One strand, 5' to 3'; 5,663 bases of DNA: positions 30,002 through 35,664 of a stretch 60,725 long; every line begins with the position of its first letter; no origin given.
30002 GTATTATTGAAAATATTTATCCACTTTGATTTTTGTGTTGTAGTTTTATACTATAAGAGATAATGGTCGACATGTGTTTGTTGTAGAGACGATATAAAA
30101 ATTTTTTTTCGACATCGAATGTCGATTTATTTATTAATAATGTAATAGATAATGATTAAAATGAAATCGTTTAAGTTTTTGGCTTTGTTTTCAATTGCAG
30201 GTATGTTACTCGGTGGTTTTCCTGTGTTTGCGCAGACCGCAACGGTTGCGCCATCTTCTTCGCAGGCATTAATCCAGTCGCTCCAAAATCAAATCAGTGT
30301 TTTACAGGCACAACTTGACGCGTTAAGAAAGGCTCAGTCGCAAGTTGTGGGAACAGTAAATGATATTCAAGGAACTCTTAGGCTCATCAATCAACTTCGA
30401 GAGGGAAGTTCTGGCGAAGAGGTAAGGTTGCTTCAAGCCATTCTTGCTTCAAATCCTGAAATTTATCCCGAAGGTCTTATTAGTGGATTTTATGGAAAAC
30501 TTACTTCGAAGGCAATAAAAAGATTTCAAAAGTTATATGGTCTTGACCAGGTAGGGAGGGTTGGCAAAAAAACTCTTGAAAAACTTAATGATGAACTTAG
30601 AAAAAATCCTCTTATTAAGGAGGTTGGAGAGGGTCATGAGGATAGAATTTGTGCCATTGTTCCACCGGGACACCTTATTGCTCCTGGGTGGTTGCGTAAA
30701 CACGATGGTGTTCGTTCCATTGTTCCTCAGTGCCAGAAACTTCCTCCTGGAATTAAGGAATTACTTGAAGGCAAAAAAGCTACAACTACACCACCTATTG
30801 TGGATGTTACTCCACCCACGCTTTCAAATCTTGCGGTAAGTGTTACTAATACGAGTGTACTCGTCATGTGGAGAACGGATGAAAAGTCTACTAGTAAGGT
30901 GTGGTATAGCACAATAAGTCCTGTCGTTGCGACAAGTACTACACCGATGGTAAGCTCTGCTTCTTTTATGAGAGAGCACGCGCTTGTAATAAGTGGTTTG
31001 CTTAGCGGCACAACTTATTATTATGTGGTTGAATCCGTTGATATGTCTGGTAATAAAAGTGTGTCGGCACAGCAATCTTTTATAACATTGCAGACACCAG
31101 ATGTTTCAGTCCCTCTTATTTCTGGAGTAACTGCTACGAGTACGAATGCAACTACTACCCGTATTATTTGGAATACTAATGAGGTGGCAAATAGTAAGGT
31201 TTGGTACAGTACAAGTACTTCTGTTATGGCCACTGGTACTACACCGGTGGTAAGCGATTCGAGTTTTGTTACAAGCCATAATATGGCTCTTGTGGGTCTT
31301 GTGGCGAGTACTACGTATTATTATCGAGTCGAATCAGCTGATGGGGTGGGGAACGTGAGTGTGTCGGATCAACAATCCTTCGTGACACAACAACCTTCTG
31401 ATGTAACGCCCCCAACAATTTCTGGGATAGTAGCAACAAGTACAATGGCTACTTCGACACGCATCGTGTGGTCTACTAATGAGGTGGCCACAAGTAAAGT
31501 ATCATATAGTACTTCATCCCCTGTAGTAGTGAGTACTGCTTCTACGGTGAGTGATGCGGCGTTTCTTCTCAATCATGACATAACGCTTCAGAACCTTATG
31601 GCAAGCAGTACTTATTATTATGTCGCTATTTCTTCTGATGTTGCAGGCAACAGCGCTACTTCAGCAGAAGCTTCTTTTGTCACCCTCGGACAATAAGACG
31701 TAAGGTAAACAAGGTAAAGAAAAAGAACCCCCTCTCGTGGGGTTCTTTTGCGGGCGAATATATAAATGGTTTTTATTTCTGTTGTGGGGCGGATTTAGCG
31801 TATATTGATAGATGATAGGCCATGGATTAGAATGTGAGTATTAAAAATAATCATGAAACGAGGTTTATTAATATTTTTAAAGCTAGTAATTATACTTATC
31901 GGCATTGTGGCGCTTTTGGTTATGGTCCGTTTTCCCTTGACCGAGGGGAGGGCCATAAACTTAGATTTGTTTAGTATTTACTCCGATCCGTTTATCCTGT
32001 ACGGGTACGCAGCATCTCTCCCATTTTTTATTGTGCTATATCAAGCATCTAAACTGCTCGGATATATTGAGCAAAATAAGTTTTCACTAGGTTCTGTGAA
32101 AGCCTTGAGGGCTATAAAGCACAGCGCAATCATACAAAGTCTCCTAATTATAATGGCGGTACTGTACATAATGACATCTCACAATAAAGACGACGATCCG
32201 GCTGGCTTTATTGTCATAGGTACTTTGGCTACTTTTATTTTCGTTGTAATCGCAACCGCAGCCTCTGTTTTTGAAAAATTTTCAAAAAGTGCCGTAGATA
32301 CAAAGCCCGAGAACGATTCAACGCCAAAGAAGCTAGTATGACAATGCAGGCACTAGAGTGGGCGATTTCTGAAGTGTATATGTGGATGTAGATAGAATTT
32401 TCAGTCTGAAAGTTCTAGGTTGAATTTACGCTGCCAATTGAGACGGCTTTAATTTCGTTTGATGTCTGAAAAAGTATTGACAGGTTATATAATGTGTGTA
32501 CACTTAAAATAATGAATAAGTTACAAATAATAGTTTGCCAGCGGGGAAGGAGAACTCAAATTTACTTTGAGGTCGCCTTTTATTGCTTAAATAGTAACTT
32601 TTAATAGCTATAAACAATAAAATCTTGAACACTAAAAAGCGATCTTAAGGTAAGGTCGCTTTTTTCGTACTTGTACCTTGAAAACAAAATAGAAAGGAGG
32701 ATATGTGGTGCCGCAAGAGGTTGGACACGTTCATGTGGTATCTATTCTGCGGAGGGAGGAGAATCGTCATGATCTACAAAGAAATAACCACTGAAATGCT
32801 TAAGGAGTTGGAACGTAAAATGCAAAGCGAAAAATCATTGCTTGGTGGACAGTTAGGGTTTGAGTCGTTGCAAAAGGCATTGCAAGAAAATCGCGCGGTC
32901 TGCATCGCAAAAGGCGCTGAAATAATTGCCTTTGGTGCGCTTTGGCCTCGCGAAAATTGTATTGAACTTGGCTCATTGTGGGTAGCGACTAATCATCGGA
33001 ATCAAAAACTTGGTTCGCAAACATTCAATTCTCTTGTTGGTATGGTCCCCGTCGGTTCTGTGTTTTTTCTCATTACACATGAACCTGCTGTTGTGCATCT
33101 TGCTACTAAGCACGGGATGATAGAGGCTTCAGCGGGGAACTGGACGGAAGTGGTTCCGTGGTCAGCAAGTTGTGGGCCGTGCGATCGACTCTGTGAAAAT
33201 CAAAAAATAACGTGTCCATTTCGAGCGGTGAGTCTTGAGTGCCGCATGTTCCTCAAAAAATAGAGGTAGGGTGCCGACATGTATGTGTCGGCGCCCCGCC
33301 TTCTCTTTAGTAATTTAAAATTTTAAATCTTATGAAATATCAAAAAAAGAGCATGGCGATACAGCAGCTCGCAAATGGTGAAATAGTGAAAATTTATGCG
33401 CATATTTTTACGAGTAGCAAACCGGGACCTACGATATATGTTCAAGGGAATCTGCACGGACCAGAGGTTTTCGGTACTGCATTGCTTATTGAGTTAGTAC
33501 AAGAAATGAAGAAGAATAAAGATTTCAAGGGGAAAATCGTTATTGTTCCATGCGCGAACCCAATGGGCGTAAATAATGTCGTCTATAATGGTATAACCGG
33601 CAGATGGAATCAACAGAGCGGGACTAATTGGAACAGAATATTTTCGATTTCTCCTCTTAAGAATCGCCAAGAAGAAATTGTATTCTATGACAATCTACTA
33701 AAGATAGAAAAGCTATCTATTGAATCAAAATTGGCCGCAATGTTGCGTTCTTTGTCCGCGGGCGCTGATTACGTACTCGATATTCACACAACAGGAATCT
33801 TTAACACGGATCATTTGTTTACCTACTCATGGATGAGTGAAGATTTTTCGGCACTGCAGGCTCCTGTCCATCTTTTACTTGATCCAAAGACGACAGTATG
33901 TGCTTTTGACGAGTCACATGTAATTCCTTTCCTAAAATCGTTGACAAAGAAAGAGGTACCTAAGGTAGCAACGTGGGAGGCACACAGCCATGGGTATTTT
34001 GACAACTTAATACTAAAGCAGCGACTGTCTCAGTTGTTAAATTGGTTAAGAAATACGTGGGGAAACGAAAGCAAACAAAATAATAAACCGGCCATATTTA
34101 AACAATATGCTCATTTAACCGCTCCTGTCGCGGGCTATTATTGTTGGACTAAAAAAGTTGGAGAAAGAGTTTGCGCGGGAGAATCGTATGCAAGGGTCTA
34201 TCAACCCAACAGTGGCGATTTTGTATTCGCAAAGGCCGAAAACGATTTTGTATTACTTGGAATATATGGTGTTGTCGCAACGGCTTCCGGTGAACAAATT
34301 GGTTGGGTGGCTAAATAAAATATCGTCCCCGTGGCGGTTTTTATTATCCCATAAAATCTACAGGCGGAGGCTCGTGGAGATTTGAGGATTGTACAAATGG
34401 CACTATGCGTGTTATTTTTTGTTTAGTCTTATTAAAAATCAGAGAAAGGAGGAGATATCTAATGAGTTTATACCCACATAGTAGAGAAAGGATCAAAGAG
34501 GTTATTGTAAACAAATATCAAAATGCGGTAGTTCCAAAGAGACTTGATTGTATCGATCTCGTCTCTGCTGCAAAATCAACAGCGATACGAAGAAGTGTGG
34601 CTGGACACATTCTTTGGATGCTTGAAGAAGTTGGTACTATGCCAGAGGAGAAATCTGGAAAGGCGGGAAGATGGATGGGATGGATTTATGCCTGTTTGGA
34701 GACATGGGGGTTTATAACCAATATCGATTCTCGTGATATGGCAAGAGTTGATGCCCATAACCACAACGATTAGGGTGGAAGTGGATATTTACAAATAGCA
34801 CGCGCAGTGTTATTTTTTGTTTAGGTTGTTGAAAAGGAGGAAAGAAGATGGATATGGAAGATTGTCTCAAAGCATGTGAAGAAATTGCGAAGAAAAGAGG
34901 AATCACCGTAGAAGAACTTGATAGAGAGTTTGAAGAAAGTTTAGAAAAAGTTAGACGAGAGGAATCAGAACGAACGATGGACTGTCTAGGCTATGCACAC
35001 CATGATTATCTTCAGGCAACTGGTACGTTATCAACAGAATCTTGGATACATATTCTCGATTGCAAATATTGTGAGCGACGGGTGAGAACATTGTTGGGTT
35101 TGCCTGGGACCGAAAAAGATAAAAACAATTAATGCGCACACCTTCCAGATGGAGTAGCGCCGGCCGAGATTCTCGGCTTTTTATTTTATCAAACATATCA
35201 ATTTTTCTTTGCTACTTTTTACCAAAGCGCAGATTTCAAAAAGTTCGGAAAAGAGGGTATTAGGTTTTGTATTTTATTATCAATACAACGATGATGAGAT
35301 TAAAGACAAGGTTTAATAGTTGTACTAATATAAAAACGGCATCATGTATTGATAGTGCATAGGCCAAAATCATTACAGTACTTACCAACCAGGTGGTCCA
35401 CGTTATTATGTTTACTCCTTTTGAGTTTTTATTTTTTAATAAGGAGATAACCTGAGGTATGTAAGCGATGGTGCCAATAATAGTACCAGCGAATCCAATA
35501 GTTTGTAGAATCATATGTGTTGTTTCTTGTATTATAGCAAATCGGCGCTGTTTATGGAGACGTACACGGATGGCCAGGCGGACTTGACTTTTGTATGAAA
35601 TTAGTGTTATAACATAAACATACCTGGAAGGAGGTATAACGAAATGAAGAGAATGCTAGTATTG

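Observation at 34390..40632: Six copies of a conserved palindromic promoter/hairpin-leader module, each in front of an unrelated small ORF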

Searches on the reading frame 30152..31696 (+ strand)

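Call 10: search_protein_families(library=pfam, max_evalue=0.001, proteins=[window:30152-31696:+])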
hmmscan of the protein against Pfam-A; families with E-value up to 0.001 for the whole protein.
window:30152-31696:+ (514 aa): 4 families
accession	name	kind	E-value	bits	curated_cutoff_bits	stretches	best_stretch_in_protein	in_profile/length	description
PF16656.11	Pur_ac_phosph_N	-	1.2e-22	80.7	30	3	326-412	4-93/93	Purple acid Phosphatase, N-terminal domain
PF01471.23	PG_binding_1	-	1.1e-10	41.9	23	1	87-145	1-57/57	Putative peptidoglycan binding domain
PF00041.27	fn3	-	2.2e-05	25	25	0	221-306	2-79/84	Fibronectin type III domain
PF16655.11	PhoD_N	-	8.9e-05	23.4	30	0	356-397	41-80/90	PhoD-like phosphatase, N-terminal domain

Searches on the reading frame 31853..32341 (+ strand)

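Call 59: search_protein_families(library=pfam, max_evalue=0.01, proteins=[window:31853-32341:+])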
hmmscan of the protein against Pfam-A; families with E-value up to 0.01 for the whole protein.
window:31853-32341:+ (162 aa): 1 family
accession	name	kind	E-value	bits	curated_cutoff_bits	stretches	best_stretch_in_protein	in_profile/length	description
PF11188.13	DUF2975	-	1.6e-20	73.8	27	1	42-157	15-129/130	Protein of unknown function (DUF2975)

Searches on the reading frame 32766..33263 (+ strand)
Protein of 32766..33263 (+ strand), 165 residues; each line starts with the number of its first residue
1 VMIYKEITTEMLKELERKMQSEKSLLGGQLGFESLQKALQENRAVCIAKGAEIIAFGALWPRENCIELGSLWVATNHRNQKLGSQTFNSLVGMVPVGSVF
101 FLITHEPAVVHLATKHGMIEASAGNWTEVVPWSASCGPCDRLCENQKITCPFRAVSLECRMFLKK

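Call 59: search_protein_families(library=pfam, max_evalue=0.01, proteins=[window:32766-33263:+])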
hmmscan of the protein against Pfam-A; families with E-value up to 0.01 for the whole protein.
window:32766-33263:+ (165 aa): 2 families
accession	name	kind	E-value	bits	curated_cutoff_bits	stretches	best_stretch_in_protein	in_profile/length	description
PF00583.31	Acetyltransf_1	-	1.3e-05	25.8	20.7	1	36-90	24-84/116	Acetyltransferase (GNAT) family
PF13508.13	Acetyltransf_7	-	0.0018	19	27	1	45-87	5-50/84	Acetyltransferase (GNAT) domain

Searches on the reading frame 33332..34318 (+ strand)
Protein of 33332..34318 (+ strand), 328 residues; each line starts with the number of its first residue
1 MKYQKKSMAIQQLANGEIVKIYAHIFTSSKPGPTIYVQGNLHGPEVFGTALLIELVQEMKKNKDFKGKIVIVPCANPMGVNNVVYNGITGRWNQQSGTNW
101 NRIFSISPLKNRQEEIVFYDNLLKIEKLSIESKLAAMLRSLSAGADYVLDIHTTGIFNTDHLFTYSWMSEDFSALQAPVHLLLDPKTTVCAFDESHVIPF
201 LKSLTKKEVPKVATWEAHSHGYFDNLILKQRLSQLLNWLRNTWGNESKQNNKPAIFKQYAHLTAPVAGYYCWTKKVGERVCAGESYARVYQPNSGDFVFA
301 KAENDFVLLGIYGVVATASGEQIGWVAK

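Call 27: find_encoding_contigs(protein=window:33332-34318:+, flank=10000, max_places=6)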
Protein window:33332-34318:+ (328 aa): 1 contig read that carries it; 1 place shown.
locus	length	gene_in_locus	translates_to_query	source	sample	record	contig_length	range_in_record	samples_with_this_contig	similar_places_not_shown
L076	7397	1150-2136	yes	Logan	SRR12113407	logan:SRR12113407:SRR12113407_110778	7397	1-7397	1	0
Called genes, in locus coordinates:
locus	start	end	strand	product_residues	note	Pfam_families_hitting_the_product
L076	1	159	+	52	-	?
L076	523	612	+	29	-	-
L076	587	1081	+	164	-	PF00583:Acetyltransf_1 (weak)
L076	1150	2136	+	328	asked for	PF00246:Peptidase_M14 (weak), PF24827:AstE_AspA_cat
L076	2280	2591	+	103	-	-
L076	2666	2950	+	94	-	-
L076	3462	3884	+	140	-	-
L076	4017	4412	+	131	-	-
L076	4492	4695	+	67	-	-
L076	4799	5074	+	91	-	-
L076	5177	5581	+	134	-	PF07884:VKOR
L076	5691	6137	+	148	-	-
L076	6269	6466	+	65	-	-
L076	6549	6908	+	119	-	-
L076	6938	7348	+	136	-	-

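Call 54: find_homologous_proteins(query=window:33332-34318:+, max_evalue=1e-20)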
Query window:33332-34318:+ (328 aa): 64 proteins with E <= 1e-20 among 1196 candidates.
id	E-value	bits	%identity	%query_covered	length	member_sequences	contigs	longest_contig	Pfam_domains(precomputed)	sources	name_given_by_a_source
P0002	1.0e-222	756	100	100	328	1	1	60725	PF24827.2,PF00246.30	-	-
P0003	5.2e-181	619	80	100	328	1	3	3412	PF24827.2,PF00246.30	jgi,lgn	-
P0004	6.2e-135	468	64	97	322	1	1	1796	PF24827.2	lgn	-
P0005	4.4e-133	462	63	97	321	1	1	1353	PF24827.2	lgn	-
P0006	1.2e-129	450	61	100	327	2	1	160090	PF24827.2,PF00246.30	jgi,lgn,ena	-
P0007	2.9e-129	449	59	100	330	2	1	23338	PF24827.2,PF00246.30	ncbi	-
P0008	8.3e-128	444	60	100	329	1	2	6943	PF24827.2,PF00246.30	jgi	jgi:predicted deacylase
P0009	4.4e-126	439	59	100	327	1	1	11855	PF24827.2,PF00246.30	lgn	-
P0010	4.9e-121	422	58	100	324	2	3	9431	PF24827.2,PF00246.30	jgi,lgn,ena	-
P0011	3.0e-120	420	59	100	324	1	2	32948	PF24827.2,PF00246.30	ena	-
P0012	1.0e-111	392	56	100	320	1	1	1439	PF24827.2,PF00246.30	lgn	-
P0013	5.2e-110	386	57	100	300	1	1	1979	PF24827.2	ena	-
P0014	1.3e-107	378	52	99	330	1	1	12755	PF24827.2,PF00246.30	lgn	-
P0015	2.4e-107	377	56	100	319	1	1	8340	PF24827.2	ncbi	-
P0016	3.7e-99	350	50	100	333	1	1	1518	PF24827.2,PF00246.30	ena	-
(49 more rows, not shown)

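Call 55: find_encoding_contigs(protein=P0003, flank=10000, max_places=3)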
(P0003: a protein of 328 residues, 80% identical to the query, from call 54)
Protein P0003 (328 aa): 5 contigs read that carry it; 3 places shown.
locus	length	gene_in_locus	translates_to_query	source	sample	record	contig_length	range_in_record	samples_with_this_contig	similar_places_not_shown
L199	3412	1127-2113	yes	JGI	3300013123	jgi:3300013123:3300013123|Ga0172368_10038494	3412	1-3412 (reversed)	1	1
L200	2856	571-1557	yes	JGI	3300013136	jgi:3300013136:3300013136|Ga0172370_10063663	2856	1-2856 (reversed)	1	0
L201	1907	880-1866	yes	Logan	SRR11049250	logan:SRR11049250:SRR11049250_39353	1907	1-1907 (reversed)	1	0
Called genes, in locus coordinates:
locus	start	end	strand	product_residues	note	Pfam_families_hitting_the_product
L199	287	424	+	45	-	-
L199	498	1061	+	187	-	PF00583:Acetyltransf_1 (weak)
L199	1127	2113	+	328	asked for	PF00246:Peptidase_M14 (weak), PF24827:AstE_AspA_cat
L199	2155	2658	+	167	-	-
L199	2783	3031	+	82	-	PF22148:Fervidolysin_NPro-like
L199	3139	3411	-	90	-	?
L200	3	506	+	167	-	?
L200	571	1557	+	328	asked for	PF00246:Peptidase_M14 (weak), PF24827:AstE_AspA_cat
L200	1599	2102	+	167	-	-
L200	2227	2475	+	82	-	PF22148:Fervidolysin_NPro-like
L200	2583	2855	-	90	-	?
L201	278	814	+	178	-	PF00583:Acetyltransf_1 (weak)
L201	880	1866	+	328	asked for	PF00246:Peptidase_M14 (weak), PF24827:AstE_AspA_cat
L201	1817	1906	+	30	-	?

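Call 56: find_encoding_contigs(protein=P0006, flank=10000, max_places=2)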
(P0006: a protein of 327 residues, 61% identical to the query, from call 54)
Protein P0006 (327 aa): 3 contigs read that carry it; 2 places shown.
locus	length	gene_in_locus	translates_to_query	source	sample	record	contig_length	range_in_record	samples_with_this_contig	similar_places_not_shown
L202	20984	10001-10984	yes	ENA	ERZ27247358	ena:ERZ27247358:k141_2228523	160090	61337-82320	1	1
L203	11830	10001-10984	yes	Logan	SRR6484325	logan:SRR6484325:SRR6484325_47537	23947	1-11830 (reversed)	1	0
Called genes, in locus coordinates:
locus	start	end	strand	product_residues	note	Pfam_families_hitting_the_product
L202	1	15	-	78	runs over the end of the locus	PF09905:VF530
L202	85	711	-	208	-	-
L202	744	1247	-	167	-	-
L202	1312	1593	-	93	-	PF15738:YafQ_toxin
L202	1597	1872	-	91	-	PF04221:RelB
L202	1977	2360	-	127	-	-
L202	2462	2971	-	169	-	PF02223:Thymidylate_kin (faint), PF13238:AAA_18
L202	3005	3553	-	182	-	PF02661:Fic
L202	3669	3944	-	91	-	-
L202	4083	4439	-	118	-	-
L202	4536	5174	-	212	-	PF00702:Hydrolase, PF13419:HAD_2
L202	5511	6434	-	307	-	PF04055:Radical_SAM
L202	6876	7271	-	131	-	PF04138:GtrA_DPMS_TM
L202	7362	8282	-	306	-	PF01636:APH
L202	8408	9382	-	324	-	-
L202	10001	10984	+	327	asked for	PF00246:Peptidase_M14 (weak), PF24827:AstE_AspA_cat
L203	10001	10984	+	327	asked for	PF00246:Peptidase_M14 (weak), PF24827:AstE_AspA_cat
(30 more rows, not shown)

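Call 57: find_encoding_contigs(protein=P0007, flank=10000, max_places=2)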
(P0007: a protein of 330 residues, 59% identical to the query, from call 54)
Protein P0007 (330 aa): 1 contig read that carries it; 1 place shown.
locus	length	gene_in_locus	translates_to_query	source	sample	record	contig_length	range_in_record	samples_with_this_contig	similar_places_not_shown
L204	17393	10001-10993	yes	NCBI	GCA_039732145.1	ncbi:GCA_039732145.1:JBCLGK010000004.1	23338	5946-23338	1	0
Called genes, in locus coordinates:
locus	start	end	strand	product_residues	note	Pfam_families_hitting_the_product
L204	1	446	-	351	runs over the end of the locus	PF00953:Glycos_transf_4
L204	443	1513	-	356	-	PF00768:Peptidase_S11, PF13354:Beta-lactamase2 (weak)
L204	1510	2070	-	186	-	PF04079:SMC_ScpB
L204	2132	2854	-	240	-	PF02616:SMC_ScpA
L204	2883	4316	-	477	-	PF00883:Peptidase_M17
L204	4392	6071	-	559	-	PF16927:HisKA_7TM (weak), PF00512:HisKA, PF02518:HATPase_c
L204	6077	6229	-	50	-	-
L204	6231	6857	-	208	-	PF00856:SET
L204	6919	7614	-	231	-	-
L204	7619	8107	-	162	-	-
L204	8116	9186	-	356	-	PF00226:DnaJ, PF01556:DnaJ_C, PF00684:DnaJ_CXXCXGXG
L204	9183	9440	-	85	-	-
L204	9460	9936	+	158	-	-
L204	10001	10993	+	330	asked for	PF00246:Peptidase_M14 (weak), PF24827:AstE_AspA_cat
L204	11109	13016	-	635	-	PF00012:HSP70, PF06723:MreB_Mbl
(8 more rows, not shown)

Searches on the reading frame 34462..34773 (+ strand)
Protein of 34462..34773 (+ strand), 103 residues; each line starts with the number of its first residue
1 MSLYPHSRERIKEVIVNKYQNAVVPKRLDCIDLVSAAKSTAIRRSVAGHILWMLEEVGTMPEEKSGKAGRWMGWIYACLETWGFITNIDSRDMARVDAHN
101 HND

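Call 11: search_protein_families(library=pfam, max_evalue=0.01, proteins=[window:34462-34773:+])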
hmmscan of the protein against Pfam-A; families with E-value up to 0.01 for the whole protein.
window:34462-34773:+ (103 aa): 0 families

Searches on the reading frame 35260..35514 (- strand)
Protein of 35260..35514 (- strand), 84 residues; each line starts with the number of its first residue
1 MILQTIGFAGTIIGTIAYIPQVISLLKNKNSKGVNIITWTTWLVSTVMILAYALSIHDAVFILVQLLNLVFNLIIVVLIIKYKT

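Call 59: search_protein_families(library=pfam, max_evalue=0.01, proteins=[window:35260-35514:-])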
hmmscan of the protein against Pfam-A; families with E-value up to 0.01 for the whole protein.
window:35260-35514:- (84 aa): 3 families
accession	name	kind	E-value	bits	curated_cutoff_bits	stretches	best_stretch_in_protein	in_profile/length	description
PF04193.19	PQ-loop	-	2.5e-08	34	22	1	3-54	2-53/61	PQ loop repeat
PF07578.16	LAB_N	-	9.6e-07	29.3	26.7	1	6-71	1-65/71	Lipid A Biosynthesis N-terminal domain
PF03083.21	MtN3_slv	-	0.00067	20.1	23.7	1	3-83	3-83/87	Sugar efflux transporter for intercellular exchange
